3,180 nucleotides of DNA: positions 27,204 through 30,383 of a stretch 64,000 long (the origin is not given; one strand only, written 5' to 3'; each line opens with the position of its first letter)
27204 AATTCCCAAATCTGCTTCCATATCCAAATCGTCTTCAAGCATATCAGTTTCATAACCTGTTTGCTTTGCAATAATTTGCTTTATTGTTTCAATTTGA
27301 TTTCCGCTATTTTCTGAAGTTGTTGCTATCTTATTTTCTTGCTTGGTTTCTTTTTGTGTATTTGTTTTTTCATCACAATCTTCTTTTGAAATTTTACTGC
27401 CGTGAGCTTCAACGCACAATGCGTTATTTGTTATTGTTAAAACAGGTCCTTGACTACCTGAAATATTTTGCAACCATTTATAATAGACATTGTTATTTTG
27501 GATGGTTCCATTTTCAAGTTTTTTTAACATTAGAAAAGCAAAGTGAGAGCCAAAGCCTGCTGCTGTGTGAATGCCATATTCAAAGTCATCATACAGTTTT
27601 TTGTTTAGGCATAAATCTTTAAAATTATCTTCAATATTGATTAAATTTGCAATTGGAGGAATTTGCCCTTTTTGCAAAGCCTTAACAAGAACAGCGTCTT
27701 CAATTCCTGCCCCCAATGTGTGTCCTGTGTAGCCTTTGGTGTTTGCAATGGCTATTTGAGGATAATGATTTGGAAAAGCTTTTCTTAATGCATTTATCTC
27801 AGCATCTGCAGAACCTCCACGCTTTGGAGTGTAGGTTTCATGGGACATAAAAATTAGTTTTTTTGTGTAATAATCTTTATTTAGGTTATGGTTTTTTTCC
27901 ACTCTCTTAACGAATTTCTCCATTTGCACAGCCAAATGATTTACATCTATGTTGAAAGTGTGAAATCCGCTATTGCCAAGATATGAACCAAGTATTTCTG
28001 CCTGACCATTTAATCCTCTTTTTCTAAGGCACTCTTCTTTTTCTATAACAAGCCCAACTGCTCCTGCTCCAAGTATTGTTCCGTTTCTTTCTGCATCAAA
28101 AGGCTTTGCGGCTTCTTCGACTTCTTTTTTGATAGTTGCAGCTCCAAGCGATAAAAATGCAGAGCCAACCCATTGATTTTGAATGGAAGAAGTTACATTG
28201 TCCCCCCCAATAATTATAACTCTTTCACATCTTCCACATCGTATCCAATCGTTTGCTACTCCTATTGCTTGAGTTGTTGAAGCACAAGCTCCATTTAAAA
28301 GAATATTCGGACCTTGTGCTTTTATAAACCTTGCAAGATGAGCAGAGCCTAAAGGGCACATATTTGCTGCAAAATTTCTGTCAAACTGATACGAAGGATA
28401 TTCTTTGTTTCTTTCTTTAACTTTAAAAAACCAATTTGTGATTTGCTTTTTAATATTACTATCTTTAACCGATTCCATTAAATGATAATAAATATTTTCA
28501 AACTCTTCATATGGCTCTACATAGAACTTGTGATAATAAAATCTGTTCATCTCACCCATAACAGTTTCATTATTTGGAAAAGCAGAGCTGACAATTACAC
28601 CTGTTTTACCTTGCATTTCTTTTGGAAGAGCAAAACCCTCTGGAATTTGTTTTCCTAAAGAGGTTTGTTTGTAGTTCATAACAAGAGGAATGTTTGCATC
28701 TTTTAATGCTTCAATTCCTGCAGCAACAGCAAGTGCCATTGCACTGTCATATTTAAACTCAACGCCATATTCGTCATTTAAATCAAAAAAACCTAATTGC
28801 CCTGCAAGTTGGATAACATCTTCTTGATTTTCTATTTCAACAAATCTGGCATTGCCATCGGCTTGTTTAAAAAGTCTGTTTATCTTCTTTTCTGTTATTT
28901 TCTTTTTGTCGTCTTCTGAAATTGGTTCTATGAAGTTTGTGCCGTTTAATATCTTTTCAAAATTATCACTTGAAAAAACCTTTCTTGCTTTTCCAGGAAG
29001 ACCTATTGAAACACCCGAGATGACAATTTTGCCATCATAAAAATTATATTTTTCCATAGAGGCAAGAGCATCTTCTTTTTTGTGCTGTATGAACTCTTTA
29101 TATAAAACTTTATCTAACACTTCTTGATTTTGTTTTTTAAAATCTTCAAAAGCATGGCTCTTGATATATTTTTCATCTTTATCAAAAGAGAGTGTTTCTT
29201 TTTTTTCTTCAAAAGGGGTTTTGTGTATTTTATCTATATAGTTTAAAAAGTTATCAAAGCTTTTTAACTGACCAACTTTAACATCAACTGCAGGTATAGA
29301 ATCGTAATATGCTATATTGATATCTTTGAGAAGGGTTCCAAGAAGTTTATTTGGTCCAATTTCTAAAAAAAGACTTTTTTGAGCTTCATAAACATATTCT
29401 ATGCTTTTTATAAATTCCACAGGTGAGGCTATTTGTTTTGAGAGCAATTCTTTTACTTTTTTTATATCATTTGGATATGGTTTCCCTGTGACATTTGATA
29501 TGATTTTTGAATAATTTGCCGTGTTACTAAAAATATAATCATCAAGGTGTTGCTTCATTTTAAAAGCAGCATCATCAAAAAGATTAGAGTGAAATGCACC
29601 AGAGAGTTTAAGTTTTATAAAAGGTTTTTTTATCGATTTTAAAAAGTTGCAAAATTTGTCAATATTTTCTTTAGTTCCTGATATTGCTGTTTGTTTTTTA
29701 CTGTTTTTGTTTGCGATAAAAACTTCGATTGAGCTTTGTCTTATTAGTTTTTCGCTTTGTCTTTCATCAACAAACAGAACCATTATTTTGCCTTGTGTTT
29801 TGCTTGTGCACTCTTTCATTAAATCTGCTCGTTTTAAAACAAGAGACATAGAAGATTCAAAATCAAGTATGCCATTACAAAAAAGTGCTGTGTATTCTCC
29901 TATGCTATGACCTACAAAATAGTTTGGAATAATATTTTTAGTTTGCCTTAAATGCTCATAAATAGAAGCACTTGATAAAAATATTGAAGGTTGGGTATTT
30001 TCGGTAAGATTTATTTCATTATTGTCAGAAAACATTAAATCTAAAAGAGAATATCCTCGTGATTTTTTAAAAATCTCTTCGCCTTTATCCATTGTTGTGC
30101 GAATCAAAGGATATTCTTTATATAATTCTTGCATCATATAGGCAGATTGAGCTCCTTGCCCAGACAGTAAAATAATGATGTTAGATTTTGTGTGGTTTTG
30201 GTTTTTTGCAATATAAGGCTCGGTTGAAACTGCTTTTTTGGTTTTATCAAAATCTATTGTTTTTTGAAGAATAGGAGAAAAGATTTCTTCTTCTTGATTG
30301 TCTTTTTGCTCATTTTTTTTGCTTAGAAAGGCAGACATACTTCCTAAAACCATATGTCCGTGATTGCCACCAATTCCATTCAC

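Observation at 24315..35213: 3632-aa single-polypeptide PUFA-synthase-like megasynthase with two N-terminal PfaD-type ER modules and three KS domains, but no FabA-type DH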

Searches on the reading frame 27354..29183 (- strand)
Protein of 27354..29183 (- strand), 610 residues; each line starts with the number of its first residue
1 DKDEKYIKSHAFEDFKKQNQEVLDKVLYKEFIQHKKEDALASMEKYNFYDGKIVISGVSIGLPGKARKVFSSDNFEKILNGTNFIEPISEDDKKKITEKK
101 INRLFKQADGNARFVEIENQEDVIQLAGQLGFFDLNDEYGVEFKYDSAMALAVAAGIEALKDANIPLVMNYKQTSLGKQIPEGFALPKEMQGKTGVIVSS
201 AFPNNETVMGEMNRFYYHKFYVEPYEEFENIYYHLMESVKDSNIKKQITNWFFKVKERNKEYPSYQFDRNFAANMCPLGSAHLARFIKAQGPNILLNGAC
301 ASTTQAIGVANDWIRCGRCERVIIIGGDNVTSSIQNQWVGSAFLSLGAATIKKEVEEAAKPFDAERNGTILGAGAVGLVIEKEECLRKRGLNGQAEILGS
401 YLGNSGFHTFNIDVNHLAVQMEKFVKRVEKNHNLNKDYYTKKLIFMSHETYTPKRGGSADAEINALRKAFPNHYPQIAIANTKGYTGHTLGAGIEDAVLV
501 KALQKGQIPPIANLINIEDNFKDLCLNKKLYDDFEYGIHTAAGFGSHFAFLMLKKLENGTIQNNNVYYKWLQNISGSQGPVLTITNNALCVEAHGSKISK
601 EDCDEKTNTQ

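Call 7: search_protein_families(library=pfam, proteins=[window:27354-29183:-], max_evalue=1)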
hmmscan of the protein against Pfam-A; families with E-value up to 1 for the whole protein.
window:27354-29183:- (610 aa): 6 families
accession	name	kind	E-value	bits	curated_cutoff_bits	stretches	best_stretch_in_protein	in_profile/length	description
PF00109.32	ketoacyl-synt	-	2.1e-13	50.9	20.8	1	275-383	149-249/252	Beta-ketoacyl synthase, N-terminal domain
PF02801.28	Ketoacyl-synt_C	-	2.4e-06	28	20.8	1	461-514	61-118/119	Beta-ketoacyl synthase, C-terminal domain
PF08545.16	ACP_syn_III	-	4.1e-06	27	24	1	296-337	3-44/80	3-Oxoacyl-[acyl-carrier-protein (ACP)] synthase III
PF09903.14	DUF2130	-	0.0038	17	26.7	1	190-274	115-199/255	Uncharacterized protein conserved in bacteria (DUF2130)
PF00108.29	Thiolase_N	-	0.0052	16.6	26.4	1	287-335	72-120/260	Thiolase, N-terminal domain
PF24144.1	Phage_tudor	-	0.15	12.4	27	0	400-432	27-61/90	Phage tudor domain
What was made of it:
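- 27354..29183 (-): KS3 (aa 2011-2620): divergent FabF-like ketosynthase with Cys2310, His2458 (in SHETYTP) and His2498. Pfam is weak (50.9 bits, call 7).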

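Call 26: search_solved_structures(query=window:27354-29183:-, max_evalue=0.001, show_alignments=1)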
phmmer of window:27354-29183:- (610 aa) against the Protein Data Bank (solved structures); distinct sequences matched with E-value up to 0.001: 75 (the best 60 are shown).
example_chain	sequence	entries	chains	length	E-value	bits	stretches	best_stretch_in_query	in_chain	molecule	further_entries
1j3n_A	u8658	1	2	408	1.2e-22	83.4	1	276-555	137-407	3-oxoacyl-(acyl-carrier protein) synthase II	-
4qav_A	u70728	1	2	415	7.9e-22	80.8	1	276-556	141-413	3-oxoacyl-[acyl-carrier-protein] synthase 2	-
2gqd_A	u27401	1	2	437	1.3e-21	80.1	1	282-557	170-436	3-oxoacyl-[acyl-carrier-protein] synthase 2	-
5sxo_A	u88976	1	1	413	5.9e-20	74.6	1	275-557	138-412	3-oxoacyl-[acyl-carrier-protein] synthase 2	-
8qm1_A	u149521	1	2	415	7.3e-20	74.3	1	279-553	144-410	3-oxoacyl-[acyl-carrier-protein] synthase 2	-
3o04_A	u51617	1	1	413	8.3e-20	74.1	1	275-557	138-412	beta-keto-acyl carrier protein synthase II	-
4b7v_A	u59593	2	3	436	8.4e-20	74.1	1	279-553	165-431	3-OXOACYL-[ACYL-CARRIER-PROTEIN] SYNTHASE 2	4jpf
1b3n_A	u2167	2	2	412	2.8e-19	72.4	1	278-555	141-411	PROTEIN (KETOACYL ACYL CARRIER PROTEIN SYNTHASE 2) | BETA-KETOACYL ACP SYNTHASE II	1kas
6okg_A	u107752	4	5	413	2.8e-19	72.3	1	278-555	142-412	3-oxoacyl-[acyl-carrier-protein] synthase 2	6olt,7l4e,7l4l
1ox0_A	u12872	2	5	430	3e-19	72.3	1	278-558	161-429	Beta ketoacyl-acyl carrier protein synthase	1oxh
2gfw_A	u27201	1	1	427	3.5e-19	72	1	278-555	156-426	3-oxoacyl-[acyl-carrier-protein] synthase 2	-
4jrh_A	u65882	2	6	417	7.9e-19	70.8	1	285-555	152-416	3-oxoacyl-[acyl-carrier-protein] synthase 2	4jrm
8cn8_A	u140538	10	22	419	1.3e-18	70.1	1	279-553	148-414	3-oxoacyl-[acyl-carrier-protein] synthase 2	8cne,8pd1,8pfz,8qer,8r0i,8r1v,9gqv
2rjt_A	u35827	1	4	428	1.3e-18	70.1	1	278-555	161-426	Beta-ketoacyl-ACP synthase II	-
8pj0_A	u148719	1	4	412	1.4e-18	70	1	279-551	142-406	3-oxoacyl-[acyl-carrier-protein] synthase 2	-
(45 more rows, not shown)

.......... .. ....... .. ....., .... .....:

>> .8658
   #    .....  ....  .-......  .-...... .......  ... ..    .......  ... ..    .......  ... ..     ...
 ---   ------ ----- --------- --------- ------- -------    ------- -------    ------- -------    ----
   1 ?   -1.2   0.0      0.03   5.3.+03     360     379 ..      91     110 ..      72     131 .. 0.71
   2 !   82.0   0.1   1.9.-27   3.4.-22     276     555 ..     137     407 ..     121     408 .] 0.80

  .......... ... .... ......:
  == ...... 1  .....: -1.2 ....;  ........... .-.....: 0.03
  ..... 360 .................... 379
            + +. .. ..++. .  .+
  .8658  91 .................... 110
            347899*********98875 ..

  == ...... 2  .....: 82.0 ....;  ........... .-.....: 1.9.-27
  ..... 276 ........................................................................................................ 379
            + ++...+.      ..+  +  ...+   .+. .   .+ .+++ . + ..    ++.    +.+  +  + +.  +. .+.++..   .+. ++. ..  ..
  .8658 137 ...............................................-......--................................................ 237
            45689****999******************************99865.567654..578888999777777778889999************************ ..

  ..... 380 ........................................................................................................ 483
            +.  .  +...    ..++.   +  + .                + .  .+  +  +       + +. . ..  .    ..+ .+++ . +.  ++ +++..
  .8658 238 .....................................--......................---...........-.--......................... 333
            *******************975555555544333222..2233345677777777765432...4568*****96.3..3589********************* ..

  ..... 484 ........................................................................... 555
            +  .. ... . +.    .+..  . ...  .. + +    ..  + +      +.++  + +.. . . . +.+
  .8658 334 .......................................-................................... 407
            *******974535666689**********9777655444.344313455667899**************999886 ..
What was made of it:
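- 27354..29183 (-): The alignment to FabF 1j3n shows the triad (call 26).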

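Call 37: search_protein_families(library=ncbifam, proteins=[window:27354-29183:-], max_evalue=0.01)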
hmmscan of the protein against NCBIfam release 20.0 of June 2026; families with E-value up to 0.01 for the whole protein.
window:27354-29183:- (610 aa): 20 families
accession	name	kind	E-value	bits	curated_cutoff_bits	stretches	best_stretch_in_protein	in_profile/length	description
TIGR03150.1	fabF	equivalog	4.4e-38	131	493.75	1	278-554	139-407/407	beta-ketoacyl-ACP synthase II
NF005589.0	PRK07314.1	subfamily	2e-36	125.7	387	1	275-556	139-412/413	beta-ketoacyl-ACP synthase II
NF004970.0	PRK06333.1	subfamily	1.9e-32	112.6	525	1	276-557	149-423/424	beta-ketoacyl-ACP synthase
NF006274.0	PRK08439.1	equivalog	1.4e-26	93.3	621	1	289-555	151-405/406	beta-ketoacyl-ACP synthase II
NF058662.1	cispenta_AmcF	equivalog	2.2e-25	89.5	325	1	281-553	110-367/369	cispentacin biosynthesis acyltransferase subunit AmcF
NF005935.0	PRK07967.1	equivalog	1.1e-24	87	630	1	274-557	136-405/406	beta-ketoacyl-ACP synthase I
NF005916.1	PRK07910.1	equivalog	4.7e-23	81.8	560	1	291-550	162-412/418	KasA/KasB family beta-ketoacyl-ACP synthase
NF006587.0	PRK09116.1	equivalog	1.6e-22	79.9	470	1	282-554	146-405/408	beta-ketoacyl-ACP synthase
NF004618.0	PRK05952.1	equivalog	7.8e-22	77.7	455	1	269-555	116-382/384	beta-ketoacyl-ACP synthase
NF006434.0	PRK08722.1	equivalog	1.7e-20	73.3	759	1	281-556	145-414/414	beta-ketoacyl-ACP synthase II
NF005076.0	PRK06501.1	equivalog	4.2e-19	68.7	629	1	280-548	155-415/425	beta-ketoacyl-ACP synthase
NF005490.0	PRK07103.1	equivalog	5.9e-18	65.1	445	1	285-555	154-412/414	polyketide beta-ketoacyl:acyl carrier protein synthase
NF006618.0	PRK09185.1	subfamily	2.4e-15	56.5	407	2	279-393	140-244/394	beta-ketoacyl-ACP synthase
NF006829.0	PRK09352.1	subfamily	7.1e-05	21.9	249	1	276-429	89-236/322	beta-ketoacyl-ACP synthase 3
NF041183.1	Pks2_ls1_myc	equivalog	8.9e-05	19.5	2400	1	273-521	146-379/2086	sulfolipid-1 biosynthesis phthioceranic/hydroxyphthioceranic acid synthase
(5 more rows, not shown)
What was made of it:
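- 27354..29183 (-): FabF model 131 bits (call 37).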

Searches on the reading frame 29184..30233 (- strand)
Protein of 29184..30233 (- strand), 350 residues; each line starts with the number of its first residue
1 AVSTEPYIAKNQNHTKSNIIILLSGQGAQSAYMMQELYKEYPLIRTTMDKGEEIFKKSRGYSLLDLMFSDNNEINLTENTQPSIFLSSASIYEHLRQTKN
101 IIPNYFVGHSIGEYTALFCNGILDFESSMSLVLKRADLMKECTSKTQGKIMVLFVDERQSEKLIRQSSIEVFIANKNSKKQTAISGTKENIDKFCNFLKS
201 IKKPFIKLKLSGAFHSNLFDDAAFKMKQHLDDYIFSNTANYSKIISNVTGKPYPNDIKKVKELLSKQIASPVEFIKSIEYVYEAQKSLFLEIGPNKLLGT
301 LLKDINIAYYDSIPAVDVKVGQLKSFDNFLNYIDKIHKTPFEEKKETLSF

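Call 7: search_protein_families(library=pfam, proteins=[window:29184-30233:-], max_evalue=1)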
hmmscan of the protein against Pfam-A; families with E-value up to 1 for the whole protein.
window:29184-30233:- (350 aa): 3 families
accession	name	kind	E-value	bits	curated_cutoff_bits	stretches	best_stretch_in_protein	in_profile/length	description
PF00698.26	Acyl_transf_1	-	4.5e-34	118.8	32.7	1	23-302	4-275/319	Acyl transferase domain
PF05043.19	Mga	-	0.083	13.9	21.1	1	53-103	11-59/87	Mga helix-turn-helix domain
PF00922.22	Phosphoprotein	-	0.09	12.8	25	1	136-187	113-161/204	Vesiculovirus phosphoprotein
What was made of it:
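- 29184..30233 (-): AT (aa 1661-2010): malonyl-type acyltransferase with GHS1770IG, Arg1795 and GAFH1875. Acyl_transf_1 118.8 bits (call 7).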
